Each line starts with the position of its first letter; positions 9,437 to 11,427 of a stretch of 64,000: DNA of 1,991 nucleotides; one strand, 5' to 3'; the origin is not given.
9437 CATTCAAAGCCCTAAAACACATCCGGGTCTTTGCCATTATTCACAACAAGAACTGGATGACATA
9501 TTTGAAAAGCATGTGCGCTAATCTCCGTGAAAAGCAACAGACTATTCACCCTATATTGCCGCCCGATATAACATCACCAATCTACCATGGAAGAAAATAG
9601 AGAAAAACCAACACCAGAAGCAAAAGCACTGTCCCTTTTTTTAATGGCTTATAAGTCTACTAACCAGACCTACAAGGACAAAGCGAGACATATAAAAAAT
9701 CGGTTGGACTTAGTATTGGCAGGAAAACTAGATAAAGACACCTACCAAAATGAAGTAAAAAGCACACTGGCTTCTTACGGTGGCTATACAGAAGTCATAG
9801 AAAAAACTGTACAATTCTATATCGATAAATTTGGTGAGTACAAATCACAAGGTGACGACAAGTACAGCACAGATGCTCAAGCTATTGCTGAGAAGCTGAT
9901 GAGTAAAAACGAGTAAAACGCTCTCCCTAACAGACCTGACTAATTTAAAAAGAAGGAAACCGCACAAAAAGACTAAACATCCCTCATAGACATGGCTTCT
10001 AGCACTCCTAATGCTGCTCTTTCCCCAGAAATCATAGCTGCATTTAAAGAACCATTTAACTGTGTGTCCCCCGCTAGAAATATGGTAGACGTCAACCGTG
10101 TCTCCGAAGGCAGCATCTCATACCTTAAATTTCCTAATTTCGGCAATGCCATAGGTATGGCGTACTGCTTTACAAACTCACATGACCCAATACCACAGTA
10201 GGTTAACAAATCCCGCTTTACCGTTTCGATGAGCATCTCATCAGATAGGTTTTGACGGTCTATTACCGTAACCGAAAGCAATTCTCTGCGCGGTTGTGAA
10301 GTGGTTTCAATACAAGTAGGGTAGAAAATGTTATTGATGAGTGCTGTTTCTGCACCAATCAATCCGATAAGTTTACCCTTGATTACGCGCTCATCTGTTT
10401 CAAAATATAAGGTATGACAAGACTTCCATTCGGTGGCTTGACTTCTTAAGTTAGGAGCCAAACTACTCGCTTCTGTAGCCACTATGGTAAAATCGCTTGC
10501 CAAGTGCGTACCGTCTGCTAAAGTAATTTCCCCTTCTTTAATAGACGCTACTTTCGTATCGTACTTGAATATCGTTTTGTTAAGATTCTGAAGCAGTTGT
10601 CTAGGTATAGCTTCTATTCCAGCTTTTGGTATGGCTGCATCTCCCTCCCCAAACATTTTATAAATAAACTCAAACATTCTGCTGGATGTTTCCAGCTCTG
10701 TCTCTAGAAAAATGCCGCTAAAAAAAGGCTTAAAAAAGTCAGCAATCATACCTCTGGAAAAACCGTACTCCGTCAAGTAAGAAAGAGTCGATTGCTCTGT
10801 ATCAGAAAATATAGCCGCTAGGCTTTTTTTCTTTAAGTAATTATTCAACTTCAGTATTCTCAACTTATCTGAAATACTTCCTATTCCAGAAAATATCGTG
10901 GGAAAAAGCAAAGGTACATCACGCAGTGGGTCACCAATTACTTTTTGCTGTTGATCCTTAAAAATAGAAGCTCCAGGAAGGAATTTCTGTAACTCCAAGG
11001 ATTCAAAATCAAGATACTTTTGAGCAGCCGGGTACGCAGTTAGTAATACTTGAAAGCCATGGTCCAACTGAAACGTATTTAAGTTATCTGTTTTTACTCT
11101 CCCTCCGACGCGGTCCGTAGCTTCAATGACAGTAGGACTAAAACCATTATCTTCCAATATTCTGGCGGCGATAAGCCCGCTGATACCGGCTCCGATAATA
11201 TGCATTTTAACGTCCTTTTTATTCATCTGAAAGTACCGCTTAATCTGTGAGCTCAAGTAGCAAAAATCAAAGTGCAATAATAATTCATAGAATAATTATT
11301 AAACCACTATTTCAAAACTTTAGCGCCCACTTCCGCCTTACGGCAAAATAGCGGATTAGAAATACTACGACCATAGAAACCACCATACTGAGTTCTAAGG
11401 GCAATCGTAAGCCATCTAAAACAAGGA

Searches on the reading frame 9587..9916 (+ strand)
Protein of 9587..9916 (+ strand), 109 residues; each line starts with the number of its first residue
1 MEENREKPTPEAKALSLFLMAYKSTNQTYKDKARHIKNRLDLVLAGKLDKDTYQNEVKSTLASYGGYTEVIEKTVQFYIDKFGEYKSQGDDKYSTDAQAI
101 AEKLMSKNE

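Call 7: search_protein_families(library=pfam, proteins=[window:9587-9916:+], max_evalue=0.01)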
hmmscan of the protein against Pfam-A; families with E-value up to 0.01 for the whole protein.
window:9587-9916:+ (109 aa): 0 families

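Call 14: find_encoding_contigs(protein=window:9587-9916:+, flank=10000, max_places=10)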
Protein window:9587-9916:+ (109 aa): no gene with exactly this product is on record in the collection.

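Call 25: find_homologous_proteins(query=window:9587-9916:+, max_evalue=0.001)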
Query window:9587-9916:+ (109 aa): 383 proteins with E <= 0.001 among 385 candidates; the best 120 are listed.
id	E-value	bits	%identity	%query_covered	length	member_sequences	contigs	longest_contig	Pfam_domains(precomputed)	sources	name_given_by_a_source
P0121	1.8e-63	229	100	100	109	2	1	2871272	-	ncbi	-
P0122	1.3e-61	223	97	100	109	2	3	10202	-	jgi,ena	-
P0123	2.1e-58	212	92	100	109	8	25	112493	-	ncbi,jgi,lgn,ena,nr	ncbi:MAG TPA: hypothetical protein DCY51_00065 [Bacteroidetes bacterium]|nr:hypothetical protein [Ba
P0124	7.8e-55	201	90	97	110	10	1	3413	-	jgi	jgi:hypothetical protein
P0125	1.9e-53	197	86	100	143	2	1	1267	-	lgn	-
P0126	7.8e-53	195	88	96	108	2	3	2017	-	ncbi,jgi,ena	jgi:hypothetical protein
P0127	2.5e-52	193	83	100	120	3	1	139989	-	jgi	-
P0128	1.6e-48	181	79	97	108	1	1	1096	-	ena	-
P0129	2.2e-47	177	79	97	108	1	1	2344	-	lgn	-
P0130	2.4e-47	177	78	97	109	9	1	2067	-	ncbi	-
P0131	7.9e-38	147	65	97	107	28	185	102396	-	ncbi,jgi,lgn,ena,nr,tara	ncbi:MAG TPA: hypothetical protein DCX01_01480 [Bacteroidetes bacterium]|jgi:hypothetical protein|nr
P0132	5.1e-35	138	61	98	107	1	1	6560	-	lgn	-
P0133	5.7e-35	137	66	91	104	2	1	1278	-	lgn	-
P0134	7.9e-35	137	63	98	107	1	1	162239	-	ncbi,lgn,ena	-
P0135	8.0e-35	137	66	91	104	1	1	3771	-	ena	-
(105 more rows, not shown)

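Call 28: find_encoding_contigs(protein=P0121, flank=10000, max_places=6)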
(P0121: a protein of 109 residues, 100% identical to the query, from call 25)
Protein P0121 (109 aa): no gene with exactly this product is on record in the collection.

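Call 29: find_encoding_contigs(protein=P0122, flank=10000, max_places=6)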
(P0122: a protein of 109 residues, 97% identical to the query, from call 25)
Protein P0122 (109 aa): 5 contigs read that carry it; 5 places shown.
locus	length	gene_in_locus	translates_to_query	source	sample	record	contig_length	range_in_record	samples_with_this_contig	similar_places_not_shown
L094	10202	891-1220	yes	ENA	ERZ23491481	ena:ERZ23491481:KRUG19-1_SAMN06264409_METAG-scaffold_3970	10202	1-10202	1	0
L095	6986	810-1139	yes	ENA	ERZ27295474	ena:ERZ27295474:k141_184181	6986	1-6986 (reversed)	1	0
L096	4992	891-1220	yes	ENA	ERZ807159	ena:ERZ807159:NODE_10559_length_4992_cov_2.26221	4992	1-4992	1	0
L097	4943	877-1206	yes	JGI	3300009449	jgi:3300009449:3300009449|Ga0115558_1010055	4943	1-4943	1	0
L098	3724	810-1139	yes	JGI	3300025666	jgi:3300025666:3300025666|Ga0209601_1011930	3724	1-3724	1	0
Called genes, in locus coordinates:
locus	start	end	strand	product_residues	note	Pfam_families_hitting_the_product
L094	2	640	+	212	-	?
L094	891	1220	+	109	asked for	-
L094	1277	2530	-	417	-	PF13450:NAD_binding_8, PF01593:Amino_oxidase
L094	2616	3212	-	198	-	PF03458:Gly_transporter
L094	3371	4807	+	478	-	PF00180:Iso_dh, PF18324:Isocitrate_DH_C_bact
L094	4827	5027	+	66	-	-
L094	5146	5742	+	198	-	PF04525:LOR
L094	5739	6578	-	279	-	PF00850:Hist_deacetyl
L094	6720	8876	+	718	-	PF00575:S1, PF21710:Spt6_S1 (faint), PF24353:DUF7513 (faint), PF00575:S1, PF23459:S1_RRP5 (weak), PF00575:S1, PF07498:Rho_N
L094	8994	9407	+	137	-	PF01878:EVE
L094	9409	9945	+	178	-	PF00156:Pribosyltran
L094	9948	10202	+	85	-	?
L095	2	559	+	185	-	?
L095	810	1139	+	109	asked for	-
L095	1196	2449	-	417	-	PF13450:NAD_binding_8, PF01593:Amino_oxidase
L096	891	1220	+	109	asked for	-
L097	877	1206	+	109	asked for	-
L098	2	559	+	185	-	?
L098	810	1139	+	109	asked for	-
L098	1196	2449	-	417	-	PF13450:NAD_binding_8, PF01593:Amino_oxidase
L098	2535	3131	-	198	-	PF03458:Gly_transporter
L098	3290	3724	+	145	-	?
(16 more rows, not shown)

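Call 30: find_encoding_contigs(protein=P0123, flank=10000, max_places=10)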
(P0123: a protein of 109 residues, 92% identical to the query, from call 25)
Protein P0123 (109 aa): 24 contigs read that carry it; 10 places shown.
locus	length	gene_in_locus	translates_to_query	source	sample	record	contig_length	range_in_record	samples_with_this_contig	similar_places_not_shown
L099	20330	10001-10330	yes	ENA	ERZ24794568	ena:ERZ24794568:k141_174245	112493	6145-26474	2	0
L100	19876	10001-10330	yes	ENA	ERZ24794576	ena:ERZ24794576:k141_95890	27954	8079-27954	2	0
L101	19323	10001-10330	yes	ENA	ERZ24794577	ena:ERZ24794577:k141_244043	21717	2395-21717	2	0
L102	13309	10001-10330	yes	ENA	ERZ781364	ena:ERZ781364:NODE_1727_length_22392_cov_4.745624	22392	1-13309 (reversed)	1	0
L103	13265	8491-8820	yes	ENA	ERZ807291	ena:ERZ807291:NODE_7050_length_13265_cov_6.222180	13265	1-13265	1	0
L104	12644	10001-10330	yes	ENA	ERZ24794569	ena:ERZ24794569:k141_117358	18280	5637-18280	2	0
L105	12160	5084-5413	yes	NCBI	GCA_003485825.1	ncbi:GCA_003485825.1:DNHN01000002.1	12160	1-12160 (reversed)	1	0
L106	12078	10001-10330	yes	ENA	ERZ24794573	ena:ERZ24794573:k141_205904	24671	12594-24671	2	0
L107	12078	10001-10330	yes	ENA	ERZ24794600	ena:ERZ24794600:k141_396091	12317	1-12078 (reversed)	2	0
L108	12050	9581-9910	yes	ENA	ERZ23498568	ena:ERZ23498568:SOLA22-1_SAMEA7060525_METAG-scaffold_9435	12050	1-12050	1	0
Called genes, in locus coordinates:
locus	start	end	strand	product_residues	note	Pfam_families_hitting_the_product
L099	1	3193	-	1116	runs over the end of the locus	PF00801:PKD (weak), PF18911:PKD_4, PF00801:PKD (weak), PF18911:PKD_4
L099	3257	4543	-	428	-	PF03952:Enolase_N, PF00113:Enolase_C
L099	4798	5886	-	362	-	PF00988:CPSase_sm_chain, PF07722:Peptidase_C26 (faint), PF00117:GATase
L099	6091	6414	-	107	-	-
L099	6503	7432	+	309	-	PF00126:HTH_1, PF03466:LysR_substrate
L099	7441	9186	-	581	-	PF17899:Peptidase_M61_N, PF05299:Peptidase_M61, PF13180:PDZ_2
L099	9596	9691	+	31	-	-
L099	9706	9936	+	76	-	PF11236:DUF3037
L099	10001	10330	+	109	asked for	-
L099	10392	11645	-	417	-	PF13450:NAD_binding_8, PF01593:Amino_oxidase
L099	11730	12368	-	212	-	PF03458:Gly_transporter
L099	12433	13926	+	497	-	PF00180:Iso_dh, PF18324:Isocitrate_DH_C_bact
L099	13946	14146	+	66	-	-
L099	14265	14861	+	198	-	PF23728:Tubby_C_like (faint), PF04525:LOR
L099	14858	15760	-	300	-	PF00850:Hist_deacetyl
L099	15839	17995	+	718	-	PF00575:S1, PF21710:Spt6_S1 (faint), PF24353:DUF7513 (faint), PF00575:S1, PF23459:S1_RRP5 (weak), PF00575:S1, PF07498:Rho_N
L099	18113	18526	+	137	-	PF01878:EVE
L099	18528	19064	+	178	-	PF00156:Pribosyltran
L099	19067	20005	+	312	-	PF02729:OTCace_N, PF00185:OTCace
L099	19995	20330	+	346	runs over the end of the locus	PF00710:Asparaginase, PF17763:Asparaginase_C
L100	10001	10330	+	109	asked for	-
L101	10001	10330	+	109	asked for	-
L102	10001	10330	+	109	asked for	-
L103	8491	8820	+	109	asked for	-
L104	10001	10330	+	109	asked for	-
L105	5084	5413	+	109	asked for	-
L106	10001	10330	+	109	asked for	-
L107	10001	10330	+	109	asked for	-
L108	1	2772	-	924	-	?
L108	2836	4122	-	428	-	PF03952:Enolase_N, PF00113:Enolase_C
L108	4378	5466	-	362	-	PF00988:CPSase_sm_chain, PF07722:Peptidase_C26 (faint), PF00117:GATase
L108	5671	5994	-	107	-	-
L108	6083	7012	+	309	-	PF00126:HTH_1, PF03466:LysR_substrate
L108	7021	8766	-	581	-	PF17899:Peptidase_M61_N, PF05299:Peptidase_M61, PF13180:PDZ_2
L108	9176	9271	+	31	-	-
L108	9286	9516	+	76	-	PF11236:DUF3037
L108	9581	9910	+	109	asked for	-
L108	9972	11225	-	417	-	PF13450:NAD_binding_8, PF01593:Amino_oxidase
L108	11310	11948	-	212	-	PF03458:Gly_transporter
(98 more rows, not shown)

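Call 35: find_encoding_contigs(protein=P0127, flank=10000, max_places=4)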
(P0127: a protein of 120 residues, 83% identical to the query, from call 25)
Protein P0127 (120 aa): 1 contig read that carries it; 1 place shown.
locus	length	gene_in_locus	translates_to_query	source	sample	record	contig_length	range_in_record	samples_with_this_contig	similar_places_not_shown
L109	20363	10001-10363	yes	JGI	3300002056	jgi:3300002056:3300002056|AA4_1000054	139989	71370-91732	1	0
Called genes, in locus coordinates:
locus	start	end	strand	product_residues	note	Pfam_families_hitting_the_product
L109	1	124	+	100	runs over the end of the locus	-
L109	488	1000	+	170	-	-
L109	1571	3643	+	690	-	PF06739:SBBP (weak), PF18962:Por_Secre_tail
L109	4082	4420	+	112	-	PF03551:PadR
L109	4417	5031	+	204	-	-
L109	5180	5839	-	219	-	-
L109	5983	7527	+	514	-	PF14312:FG-GAP_2 (weak), PF18962:Por_Secre_tail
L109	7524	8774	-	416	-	PF28548:4TM_phosphoesterase, PF00149:Metallophos, PF12850:Metallophos_2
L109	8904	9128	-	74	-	PF18962:Por_Secre_tail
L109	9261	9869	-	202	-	-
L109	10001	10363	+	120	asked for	-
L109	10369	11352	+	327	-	PF01244:Peptidase_M19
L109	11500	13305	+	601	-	PF01053:Cys_Met_Meta_PP (weak)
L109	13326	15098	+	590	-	PF00488:MutS_V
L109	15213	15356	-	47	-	-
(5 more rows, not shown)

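Call 36: find_encoding_contigs(protein=P0124, flank=10000, max_places=4)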
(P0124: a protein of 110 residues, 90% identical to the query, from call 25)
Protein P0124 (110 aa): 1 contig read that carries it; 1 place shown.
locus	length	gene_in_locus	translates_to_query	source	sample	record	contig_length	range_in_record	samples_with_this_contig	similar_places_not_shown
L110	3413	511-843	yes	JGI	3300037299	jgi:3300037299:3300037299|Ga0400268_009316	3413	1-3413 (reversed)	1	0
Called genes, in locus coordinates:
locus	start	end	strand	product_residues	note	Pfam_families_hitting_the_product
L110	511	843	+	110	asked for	-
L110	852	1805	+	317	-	PF08240:ADH_N, PF00107:ADH_zinc_N, PF13602:ADH_zinc_N_2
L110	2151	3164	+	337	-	PF00962:A_deaminase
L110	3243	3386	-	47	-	-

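Call 45: search_protein_families(library=padloc, proteins=[window:9587-9916:+], max_evalue=0.01)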
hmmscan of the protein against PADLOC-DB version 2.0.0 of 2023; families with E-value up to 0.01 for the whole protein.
window:9587-9916:+ (109 aa): 0 families

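Call 74: list_cluster_members(proteins=[P0121, P0241, P0001, P0123, P0122])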
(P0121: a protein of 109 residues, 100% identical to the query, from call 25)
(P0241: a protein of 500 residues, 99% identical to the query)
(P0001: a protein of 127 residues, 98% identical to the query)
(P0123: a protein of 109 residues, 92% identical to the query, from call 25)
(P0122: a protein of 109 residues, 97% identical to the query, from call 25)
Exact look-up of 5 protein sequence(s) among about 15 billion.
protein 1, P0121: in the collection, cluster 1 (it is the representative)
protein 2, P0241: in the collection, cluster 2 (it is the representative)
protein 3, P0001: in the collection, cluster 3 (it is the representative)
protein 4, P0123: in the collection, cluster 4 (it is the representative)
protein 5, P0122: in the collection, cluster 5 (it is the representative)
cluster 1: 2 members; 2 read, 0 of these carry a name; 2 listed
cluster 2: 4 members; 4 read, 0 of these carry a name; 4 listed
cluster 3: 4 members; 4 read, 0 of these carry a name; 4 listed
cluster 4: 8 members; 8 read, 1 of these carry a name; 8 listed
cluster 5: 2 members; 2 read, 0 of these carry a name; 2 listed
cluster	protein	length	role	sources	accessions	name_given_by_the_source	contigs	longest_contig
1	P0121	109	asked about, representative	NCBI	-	-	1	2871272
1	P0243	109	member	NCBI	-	-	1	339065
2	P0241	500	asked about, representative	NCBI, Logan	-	-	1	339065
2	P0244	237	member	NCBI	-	-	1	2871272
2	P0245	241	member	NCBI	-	-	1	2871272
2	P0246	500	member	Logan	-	-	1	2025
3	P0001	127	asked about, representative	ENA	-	-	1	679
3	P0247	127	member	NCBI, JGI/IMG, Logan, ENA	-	-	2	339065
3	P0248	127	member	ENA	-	-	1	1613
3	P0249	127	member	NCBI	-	-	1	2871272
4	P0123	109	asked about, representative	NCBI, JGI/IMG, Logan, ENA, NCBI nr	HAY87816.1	MAG TPA: hypothetical protein DCY51_00065 [Bacteroidetes bacterium] | hypothetical protein [Bacteroidota bacterium]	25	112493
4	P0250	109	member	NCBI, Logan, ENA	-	-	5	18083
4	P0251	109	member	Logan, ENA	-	-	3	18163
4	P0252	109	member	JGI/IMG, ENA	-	-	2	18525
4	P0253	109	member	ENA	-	-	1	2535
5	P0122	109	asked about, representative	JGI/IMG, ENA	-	-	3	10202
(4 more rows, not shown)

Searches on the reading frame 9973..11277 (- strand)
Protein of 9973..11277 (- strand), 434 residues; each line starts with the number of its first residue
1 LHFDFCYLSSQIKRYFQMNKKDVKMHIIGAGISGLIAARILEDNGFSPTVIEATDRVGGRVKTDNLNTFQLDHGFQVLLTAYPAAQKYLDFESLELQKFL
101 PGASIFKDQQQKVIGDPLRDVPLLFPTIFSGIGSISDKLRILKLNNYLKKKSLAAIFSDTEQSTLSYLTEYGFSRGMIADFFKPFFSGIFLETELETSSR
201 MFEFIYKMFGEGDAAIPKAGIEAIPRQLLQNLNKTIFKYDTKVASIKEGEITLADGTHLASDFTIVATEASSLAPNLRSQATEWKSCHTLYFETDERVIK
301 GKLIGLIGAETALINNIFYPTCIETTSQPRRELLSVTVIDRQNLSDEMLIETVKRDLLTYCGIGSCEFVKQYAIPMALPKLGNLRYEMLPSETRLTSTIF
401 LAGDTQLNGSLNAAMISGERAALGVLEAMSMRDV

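Call 7: search_protein_families(library=pfam, proteins=[window:9973-11277:-], max_evalue=0.01)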
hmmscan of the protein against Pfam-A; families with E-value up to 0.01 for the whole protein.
window:9973-11277:- (434 aa): 8 families
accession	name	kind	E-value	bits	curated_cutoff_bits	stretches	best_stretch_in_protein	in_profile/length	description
PF01593.30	Amino_oxidase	-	4.3e-38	132.2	19.8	1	32-422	1-439/443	Flavin containing amine oxidoreductase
PF13450.12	NAD_binding_8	-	5.6e-15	55.8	21.9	1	27-90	1-66/68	NAD(P)-binding Rossmann-like domain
PF07992.20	Pyr_redox_2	-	0.00014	21.9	26.1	0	17-63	137-182/291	Pyridine nucleotide-disulphide oxidoreductase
PF01266.30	DAO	-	0.00048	20.2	27.9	1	27-59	4-37/353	FAD dependent oxidoreductase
PF03486.20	HI0933_like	-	0.0016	18.4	50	0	25-63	3-41/244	HI0933-like protein Rossmann domain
PF00743.25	FMO-like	-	0.0019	17.2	22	1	24-62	3-41/532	Flavin-binding monooxygenase-like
PF01494.25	FAD_binding_3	-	0.0058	16.3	22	1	23-57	2-36/349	FAD binding domain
PF01946.23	Thi4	-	0.0099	15.6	26.2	0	13-59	6-55/235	Thi4 family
